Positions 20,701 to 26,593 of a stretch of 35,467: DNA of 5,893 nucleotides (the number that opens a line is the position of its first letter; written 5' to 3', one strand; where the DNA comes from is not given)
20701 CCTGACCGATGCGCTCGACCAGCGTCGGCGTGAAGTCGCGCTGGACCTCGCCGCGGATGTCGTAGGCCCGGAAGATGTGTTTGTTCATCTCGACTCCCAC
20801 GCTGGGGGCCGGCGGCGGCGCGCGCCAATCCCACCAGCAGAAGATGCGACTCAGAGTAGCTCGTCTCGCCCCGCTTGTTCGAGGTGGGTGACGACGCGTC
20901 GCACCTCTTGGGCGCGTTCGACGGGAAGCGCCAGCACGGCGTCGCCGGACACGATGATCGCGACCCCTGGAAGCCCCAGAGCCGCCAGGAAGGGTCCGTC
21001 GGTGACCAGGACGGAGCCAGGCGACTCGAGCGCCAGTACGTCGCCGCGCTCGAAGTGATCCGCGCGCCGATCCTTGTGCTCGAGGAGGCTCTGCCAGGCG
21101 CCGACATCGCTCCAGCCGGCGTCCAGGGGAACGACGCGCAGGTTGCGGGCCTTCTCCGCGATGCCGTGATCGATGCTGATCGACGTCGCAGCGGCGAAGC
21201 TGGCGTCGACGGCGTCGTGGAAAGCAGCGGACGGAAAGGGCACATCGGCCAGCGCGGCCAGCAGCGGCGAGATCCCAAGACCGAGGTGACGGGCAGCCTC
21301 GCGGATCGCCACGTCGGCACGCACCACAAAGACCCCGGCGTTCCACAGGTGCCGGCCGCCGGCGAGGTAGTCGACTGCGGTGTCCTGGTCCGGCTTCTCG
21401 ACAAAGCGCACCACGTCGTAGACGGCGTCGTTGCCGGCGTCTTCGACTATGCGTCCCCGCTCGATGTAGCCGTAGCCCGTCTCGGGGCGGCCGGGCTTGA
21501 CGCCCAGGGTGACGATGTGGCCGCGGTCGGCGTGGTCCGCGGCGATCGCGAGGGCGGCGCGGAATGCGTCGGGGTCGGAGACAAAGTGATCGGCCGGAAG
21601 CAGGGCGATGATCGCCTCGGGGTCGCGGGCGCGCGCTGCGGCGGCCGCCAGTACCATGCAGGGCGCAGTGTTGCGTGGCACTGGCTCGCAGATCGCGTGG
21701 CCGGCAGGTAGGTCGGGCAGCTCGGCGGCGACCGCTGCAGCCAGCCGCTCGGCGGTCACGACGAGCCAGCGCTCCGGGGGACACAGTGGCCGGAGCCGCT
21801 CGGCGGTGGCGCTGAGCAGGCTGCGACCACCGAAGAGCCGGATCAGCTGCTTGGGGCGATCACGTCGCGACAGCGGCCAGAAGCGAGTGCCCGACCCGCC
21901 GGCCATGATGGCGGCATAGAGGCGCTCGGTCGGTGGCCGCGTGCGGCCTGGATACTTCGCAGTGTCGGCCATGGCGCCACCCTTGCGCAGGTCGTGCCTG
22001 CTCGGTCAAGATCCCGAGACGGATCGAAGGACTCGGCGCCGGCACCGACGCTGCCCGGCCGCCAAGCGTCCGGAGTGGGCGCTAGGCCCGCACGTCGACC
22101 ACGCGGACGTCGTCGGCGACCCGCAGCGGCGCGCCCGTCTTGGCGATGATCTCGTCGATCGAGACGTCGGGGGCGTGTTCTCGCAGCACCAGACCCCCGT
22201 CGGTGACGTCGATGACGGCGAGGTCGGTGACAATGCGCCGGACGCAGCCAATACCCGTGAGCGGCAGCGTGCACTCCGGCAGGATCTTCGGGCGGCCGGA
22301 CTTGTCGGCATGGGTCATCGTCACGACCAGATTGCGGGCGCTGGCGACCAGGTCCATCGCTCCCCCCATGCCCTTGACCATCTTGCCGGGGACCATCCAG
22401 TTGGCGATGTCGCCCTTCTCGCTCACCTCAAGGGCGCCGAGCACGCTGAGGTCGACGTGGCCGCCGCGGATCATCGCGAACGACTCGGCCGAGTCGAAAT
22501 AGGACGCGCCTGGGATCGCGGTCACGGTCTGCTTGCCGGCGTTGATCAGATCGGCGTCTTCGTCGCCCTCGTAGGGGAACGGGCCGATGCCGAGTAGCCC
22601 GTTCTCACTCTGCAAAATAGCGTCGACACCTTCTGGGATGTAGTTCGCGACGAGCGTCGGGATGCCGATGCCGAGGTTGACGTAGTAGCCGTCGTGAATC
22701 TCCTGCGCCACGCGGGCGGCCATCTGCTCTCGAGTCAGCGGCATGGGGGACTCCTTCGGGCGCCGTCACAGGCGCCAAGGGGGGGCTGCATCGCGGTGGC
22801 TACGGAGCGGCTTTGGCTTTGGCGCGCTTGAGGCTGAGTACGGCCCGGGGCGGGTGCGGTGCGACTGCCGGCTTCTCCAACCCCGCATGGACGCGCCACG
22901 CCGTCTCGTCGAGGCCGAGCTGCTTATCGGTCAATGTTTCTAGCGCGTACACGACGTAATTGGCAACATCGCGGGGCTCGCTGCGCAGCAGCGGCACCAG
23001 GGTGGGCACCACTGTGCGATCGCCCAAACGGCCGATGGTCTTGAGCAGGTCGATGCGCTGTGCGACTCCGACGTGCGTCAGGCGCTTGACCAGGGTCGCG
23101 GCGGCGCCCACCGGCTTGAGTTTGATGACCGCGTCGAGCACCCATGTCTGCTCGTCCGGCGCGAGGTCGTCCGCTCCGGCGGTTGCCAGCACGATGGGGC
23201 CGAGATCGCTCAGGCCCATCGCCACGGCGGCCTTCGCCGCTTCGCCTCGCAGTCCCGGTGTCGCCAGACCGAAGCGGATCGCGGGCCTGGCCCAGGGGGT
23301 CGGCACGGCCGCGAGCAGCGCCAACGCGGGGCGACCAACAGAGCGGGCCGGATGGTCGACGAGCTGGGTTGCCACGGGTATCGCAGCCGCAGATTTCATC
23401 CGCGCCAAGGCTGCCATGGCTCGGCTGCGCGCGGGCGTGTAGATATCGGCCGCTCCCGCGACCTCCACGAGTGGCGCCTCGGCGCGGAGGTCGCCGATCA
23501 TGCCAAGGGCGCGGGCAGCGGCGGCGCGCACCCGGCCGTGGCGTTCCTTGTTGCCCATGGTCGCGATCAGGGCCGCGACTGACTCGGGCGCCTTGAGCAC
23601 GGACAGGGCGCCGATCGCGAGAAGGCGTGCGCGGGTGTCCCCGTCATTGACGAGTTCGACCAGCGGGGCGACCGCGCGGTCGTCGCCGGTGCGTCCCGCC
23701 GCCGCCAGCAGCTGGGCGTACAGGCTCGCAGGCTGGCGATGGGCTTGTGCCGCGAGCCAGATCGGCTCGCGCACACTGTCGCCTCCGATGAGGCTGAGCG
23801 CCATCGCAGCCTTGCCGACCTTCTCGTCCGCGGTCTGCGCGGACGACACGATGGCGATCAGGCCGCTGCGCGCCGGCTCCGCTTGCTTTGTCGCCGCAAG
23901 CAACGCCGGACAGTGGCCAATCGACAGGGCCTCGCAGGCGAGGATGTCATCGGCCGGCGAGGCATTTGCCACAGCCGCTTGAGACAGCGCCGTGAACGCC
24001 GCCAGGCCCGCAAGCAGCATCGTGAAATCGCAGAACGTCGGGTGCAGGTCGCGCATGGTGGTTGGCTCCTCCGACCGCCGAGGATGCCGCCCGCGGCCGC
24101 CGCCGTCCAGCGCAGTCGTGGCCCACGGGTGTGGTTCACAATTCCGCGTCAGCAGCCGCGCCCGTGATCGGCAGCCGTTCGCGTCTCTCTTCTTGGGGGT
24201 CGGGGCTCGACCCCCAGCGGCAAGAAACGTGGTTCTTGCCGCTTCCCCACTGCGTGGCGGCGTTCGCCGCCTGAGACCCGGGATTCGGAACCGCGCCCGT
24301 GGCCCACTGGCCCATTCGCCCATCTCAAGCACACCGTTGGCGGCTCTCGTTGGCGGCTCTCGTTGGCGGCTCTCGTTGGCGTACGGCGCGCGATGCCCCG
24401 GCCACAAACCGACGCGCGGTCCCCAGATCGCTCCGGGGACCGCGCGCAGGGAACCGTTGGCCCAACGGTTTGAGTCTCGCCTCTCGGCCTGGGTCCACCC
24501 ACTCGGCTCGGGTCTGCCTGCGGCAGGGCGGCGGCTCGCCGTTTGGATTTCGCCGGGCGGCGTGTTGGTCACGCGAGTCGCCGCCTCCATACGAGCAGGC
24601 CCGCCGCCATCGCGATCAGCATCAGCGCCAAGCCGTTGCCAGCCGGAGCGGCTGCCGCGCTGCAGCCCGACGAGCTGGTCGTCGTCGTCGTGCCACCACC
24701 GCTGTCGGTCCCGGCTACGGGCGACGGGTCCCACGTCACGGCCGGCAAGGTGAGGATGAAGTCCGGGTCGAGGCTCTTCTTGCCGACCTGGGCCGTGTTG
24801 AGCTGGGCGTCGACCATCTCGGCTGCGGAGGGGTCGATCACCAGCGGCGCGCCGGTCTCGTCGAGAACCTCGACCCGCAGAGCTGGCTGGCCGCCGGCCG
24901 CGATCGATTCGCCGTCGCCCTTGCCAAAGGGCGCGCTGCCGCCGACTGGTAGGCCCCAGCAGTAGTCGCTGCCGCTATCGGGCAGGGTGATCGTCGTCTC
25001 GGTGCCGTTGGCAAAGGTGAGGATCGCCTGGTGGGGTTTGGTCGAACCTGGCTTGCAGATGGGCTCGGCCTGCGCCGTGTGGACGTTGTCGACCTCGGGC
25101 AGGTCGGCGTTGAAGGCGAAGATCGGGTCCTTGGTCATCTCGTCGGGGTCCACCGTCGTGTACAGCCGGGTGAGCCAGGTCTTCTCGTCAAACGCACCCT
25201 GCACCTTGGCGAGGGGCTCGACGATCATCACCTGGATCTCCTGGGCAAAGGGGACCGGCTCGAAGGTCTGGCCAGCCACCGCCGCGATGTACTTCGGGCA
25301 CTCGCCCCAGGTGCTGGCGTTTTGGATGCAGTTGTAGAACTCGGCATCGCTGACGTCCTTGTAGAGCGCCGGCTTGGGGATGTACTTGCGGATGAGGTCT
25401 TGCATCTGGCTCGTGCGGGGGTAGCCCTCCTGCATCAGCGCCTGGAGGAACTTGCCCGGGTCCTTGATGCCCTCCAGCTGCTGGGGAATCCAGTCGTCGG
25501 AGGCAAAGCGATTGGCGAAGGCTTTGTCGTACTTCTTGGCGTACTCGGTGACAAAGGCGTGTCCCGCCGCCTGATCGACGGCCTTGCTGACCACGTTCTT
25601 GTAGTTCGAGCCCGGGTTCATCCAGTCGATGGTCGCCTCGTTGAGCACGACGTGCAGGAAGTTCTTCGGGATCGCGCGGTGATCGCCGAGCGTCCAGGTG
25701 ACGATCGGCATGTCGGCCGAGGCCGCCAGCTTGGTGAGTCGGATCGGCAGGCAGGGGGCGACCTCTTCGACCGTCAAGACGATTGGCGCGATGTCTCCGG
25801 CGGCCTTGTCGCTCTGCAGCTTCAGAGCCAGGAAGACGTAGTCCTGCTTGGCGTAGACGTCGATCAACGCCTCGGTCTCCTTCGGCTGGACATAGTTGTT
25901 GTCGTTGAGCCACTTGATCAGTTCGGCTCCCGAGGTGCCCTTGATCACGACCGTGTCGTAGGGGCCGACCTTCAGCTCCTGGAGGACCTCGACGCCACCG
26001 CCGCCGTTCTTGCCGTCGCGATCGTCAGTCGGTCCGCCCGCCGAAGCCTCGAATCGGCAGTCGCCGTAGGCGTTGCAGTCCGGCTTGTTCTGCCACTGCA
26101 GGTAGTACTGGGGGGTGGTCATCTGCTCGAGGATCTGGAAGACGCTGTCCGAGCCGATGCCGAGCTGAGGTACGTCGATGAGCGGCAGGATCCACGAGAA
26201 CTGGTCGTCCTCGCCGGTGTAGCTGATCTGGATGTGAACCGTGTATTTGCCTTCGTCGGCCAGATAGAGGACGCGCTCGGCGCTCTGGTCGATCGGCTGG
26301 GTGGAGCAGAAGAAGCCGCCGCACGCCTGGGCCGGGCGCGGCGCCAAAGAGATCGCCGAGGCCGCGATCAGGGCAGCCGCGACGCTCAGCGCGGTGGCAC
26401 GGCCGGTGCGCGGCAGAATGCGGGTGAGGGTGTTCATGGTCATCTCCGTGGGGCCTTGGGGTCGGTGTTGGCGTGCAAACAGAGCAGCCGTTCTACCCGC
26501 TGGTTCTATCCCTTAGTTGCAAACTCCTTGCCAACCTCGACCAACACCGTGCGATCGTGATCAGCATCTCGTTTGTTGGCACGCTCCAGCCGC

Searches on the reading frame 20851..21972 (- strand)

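Call 17: search_protein_families(library=pfam, proteins=[window:20851-21972:-], max_evalue=0.001)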
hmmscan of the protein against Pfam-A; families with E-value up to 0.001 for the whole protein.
window:20851-21972:- (373 aa): 3 families
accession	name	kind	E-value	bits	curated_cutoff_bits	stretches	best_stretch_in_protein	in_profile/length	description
PF00483.29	NTP_transferase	-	9.1e-40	137.2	21.2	1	20-301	2-240/245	Nucleotidyl transferase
PF12804.13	NTP_transf_3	-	1.1e-11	45.6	27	1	20-150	1-117/160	MobA-like NTP transferase domain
PF22640.1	ManC_GMP_beta-helix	-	1.8e-08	34.6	27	1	310-364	1-55/55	MannoseP isomerase/GMP-like beta-helix domain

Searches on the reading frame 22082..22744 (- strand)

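Call 17: search_protein_families(library=pfam, proteins=[window:22082-22744:-], max_evalue=0.001)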
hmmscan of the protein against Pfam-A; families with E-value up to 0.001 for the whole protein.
window:22082-22744:- (220 aa): 1 family
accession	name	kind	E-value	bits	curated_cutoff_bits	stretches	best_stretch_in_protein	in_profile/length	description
PF01144.29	CoA_trans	-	7e-51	173.1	23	1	6-201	2-216/217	Coenzyme A transferase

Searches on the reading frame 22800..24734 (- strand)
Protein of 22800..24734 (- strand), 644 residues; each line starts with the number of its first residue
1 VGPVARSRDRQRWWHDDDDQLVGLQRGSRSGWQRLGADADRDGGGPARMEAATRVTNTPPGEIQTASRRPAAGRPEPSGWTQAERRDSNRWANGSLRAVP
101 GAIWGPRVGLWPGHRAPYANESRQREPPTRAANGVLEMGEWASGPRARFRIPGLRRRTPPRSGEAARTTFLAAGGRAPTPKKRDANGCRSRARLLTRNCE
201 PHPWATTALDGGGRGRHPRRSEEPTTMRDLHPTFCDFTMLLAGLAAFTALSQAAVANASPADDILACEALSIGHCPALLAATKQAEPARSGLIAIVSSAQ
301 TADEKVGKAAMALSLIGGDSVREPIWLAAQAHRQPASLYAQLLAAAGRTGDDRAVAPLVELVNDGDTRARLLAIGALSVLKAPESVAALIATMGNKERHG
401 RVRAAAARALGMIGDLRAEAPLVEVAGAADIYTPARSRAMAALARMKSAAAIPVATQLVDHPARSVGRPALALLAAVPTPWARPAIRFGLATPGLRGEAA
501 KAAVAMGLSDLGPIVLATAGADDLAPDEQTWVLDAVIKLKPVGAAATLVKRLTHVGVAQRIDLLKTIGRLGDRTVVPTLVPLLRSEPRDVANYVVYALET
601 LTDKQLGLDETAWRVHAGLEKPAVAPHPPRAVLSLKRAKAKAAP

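Call 17: search_protein_families(library=pfam, proteins=[window:22800-24734:-], max_evalue=0.001)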
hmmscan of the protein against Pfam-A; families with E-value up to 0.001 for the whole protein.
window:22800-24734:- (644 aa): 3 families
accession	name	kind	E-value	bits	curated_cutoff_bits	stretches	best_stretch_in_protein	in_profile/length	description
PF13646.12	HEAT_2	-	3e-16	59.9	27.7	3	356-427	2-72/88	HEAT repeats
PF03130.22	HEAT_PBS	-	1.2e-06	28.9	20.9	0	402-425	1-24/27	PBS lyase HEAT-like repeat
PF13513.12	HEAT_EZ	-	0.00015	22.7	27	0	575-600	29-54/55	HEAT-like repeat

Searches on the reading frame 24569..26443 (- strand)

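Call 17: search_protein_families(library=pfam, proteins=[window:24569-26443:-], max_evalue=0.001)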
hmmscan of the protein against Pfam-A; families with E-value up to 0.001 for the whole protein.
window:24569-26443:- (624 aa): 1 family
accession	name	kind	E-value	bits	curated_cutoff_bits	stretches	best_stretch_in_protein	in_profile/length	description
PF10092.14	DUF2330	-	4.2e-27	95.5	24.7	1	38-308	4-241/279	Uncharacterized protein conserved in bacteria (DUF2330)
